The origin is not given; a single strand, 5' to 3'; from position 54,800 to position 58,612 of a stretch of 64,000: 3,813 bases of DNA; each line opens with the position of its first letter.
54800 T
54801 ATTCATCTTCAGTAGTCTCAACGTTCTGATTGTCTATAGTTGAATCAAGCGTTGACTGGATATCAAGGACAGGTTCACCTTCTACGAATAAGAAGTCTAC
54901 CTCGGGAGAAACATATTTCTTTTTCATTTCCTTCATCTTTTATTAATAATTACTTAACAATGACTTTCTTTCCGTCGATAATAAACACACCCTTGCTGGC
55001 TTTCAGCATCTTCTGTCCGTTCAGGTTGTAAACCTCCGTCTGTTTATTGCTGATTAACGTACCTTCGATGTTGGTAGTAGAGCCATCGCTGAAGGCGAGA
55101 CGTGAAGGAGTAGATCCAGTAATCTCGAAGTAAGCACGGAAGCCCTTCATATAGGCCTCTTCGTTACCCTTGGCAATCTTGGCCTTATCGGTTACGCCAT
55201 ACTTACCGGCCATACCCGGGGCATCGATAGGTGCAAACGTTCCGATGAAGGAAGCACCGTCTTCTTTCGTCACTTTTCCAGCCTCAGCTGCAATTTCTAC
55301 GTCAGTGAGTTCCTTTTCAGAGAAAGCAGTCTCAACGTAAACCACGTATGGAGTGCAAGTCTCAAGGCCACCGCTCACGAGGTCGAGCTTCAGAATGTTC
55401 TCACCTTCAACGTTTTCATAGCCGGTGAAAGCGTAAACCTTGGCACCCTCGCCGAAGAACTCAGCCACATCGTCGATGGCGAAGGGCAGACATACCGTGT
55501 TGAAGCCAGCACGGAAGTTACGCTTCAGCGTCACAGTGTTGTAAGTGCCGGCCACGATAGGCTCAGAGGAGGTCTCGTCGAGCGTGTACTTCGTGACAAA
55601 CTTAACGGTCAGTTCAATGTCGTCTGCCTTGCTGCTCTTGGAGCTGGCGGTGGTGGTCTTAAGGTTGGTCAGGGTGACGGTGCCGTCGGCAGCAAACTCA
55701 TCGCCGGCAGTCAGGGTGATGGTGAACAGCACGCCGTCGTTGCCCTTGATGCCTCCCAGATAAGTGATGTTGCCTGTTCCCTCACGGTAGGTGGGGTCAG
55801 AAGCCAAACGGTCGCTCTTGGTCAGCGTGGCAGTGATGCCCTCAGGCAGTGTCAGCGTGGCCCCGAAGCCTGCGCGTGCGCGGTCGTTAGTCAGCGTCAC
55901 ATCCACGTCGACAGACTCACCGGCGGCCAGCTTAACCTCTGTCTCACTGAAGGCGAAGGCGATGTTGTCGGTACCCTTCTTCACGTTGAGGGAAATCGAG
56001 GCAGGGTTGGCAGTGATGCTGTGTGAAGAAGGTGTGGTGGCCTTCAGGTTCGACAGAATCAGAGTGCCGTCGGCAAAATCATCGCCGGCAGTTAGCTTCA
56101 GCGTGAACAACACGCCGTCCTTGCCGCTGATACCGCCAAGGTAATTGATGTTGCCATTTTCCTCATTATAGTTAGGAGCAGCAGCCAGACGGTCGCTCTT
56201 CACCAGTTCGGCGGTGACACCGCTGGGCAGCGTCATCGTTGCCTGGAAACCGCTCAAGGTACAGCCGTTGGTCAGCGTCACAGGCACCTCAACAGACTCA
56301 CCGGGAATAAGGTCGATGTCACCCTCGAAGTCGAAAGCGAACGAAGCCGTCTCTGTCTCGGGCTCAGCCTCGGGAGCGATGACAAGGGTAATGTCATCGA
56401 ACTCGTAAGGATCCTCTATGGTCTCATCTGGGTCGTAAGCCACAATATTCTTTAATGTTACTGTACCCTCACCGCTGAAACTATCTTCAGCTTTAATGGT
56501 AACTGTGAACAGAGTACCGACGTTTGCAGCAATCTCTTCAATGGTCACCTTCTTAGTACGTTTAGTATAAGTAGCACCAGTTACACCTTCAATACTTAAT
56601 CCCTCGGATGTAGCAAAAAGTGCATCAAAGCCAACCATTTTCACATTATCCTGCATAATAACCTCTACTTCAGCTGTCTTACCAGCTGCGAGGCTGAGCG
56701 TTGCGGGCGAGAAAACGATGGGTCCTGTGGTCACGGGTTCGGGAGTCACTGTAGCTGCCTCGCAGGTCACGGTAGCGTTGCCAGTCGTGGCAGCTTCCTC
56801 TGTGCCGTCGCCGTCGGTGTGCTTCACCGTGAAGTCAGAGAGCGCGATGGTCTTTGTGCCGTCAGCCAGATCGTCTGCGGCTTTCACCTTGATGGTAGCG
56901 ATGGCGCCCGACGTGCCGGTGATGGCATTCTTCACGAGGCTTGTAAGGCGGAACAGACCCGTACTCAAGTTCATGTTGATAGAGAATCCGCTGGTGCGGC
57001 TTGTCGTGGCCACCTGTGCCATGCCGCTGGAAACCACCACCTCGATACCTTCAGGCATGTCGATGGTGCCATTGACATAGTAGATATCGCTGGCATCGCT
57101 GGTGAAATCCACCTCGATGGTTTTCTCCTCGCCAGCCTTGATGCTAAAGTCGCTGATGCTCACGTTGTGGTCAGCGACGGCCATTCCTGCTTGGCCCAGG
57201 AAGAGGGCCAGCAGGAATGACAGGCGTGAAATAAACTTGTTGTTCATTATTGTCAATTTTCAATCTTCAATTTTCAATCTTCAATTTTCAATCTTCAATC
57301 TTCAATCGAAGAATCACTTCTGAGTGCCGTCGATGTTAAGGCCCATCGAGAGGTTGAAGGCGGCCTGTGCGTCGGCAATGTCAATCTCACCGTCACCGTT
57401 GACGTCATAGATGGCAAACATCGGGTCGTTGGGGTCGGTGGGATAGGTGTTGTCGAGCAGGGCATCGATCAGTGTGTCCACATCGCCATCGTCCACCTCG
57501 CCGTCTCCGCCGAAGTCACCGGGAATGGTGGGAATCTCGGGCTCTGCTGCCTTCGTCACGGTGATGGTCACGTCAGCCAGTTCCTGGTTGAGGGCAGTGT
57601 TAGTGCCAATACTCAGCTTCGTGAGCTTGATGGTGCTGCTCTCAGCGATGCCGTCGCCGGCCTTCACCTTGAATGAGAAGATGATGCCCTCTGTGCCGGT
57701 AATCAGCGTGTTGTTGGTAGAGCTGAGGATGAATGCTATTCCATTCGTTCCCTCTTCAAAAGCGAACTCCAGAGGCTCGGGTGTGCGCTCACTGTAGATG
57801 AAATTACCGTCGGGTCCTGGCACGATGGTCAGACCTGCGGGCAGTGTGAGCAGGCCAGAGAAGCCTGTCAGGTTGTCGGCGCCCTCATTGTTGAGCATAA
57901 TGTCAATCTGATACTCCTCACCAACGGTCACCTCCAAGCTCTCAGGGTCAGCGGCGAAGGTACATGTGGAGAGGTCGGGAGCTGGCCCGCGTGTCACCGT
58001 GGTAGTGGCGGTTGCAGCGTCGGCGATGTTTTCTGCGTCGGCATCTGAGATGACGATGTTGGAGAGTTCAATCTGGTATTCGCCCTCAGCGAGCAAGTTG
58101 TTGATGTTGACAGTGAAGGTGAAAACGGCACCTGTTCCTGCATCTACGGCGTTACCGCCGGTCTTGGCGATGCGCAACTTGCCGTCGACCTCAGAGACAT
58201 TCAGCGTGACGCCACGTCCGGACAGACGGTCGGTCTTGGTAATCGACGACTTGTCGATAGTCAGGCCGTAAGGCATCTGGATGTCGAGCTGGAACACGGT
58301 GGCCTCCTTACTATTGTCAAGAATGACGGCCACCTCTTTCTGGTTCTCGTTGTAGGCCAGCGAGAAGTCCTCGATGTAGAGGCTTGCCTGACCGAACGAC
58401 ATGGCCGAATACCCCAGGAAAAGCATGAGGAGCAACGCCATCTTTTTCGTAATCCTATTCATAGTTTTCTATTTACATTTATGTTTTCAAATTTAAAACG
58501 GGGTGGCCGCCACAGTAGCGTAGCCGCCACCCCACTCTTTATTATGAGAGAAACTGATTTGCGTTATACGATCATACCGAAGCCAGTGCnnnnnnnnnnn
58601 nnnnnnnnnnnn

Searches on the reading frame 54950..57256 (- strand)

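Call 8: search_protein_families(library=pfam, proteins=[window:54950-57256:-], max_evalue=0.01)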
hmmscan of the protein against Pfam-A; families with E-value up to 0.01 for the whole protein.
window:54950-57256:- (768 aa): 3 families
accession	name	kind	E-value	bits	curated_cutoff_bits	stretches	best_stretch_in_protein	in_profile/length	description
PF00963.24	Cohesin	-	1.3e-09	38.9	24.1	2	318-403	12-115/139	Cohesin domain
PF06280.18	fn3_5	-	0.0036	18.4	27.6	0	422-457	44-80/112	Fn3-like domain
PF14310.12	Fn3-like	-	0.0055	17.2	25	0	440-458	26-44/71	Fibronectin type III-like domain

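Call 21: search_protein_families(library=ncbifam, proteins=[window:54950-57256:-], max_evalue=0.01)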
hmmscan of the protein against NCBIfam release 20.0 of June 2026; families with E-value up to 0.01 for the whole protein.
window:54950-57256:- (768 aa): 0 families

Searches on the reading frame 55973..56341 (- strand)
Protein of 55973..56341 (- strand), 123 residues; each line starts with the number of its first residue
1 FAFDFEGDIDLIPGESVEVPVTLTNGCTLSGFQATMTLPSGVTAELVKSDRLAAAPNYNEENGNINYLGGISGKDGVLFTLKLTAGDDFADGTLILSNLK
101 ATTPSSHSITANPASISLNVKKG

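Call 92: search_solved_structures(query=A4, max_evalue=1)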
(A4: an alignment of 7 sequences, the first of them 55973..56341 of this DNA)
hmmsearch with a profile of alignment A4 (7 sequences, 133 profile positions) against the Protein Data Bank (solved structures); distinct sequences matched with E-value up to 1: 5.
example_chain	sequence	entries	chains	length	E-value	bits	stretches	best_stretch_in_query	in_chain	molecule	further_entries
2jku_A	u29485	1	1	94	0.0075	19.4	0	74-106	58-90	PROPIONYL-COA CARBOXYLASE ALPHA CHAIN, MITOCHONDRIAL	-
5m2s_A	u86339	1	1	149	0.053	16.7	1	4-49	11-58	Putative cellulosomal scaffoldin protein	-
9n30_A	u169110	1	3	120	0.14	15.3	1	6-49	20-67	LM2379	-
9wkr_A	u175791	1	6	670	0.51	13.5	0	74-105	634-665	Propionyl-CoA carboxylase alpha chain, mitochondrial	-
7ybu_A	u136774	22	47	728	0.67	13.1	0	74-105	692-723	Propionyl-CoA carboxylase alpha chain, mitochondrial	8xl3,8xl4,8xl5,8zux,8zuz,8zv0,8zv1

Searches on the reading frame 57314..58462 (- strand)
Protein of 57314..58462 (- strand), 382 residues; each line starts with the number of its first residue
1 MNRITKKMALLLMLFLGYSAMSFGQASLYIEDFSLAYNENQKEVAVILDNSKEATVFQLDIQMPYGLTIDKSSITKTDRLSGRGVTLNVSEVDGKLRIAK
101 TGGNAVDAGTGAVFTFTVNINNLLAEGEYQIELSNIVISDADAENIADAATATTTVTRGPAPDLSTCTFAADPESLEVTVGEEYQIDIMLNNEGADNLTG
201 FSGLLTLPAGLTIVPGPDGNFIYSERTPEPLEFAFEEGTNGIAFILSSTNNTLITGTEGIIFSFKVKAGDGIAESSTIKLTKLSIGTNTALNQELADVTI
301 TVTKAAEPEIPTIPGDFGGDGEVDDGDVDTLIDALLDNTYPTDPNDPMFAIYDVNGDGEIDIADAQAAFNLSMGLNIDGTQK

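Call 8: search_protein_families(library=pfam, proteins=[window:57314-58462:-], max_evalue=0.01)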
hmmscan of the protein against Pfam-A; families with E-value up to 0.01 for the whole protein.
window:57314-58462:- (382 aa): 3 families
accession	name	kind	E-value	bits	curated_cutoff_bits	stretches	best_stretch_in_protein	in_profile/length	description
PF00404.24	Dockerin_1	-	1.4e-05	25.7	22.9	1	314-366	1-50/57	Dockerin type I domain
PF00963.24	Cohesin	-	0.0015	19.2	24.1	0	43-156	17-137/139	Cohesin domain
PF00036.39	EF-hand_1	-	0.0044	16.9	25.4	1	348-369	5-26/29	EF hand domain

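Call 21: search_protein_families(library=ncbifam, proteins=[window:57314-58462:-], max_evalue=0.01)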
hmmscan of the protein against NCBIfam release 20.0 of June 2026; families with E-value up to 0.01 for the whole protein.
window:57314-58462:- (382 aa): 1 family
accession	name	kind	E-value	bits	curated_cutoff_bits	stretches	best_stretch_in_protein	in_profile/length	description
TIGR01451.2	B_ant_repeat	repeat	0.0075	16.3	24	0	178-216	8-46/53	DUF11 type repeat protein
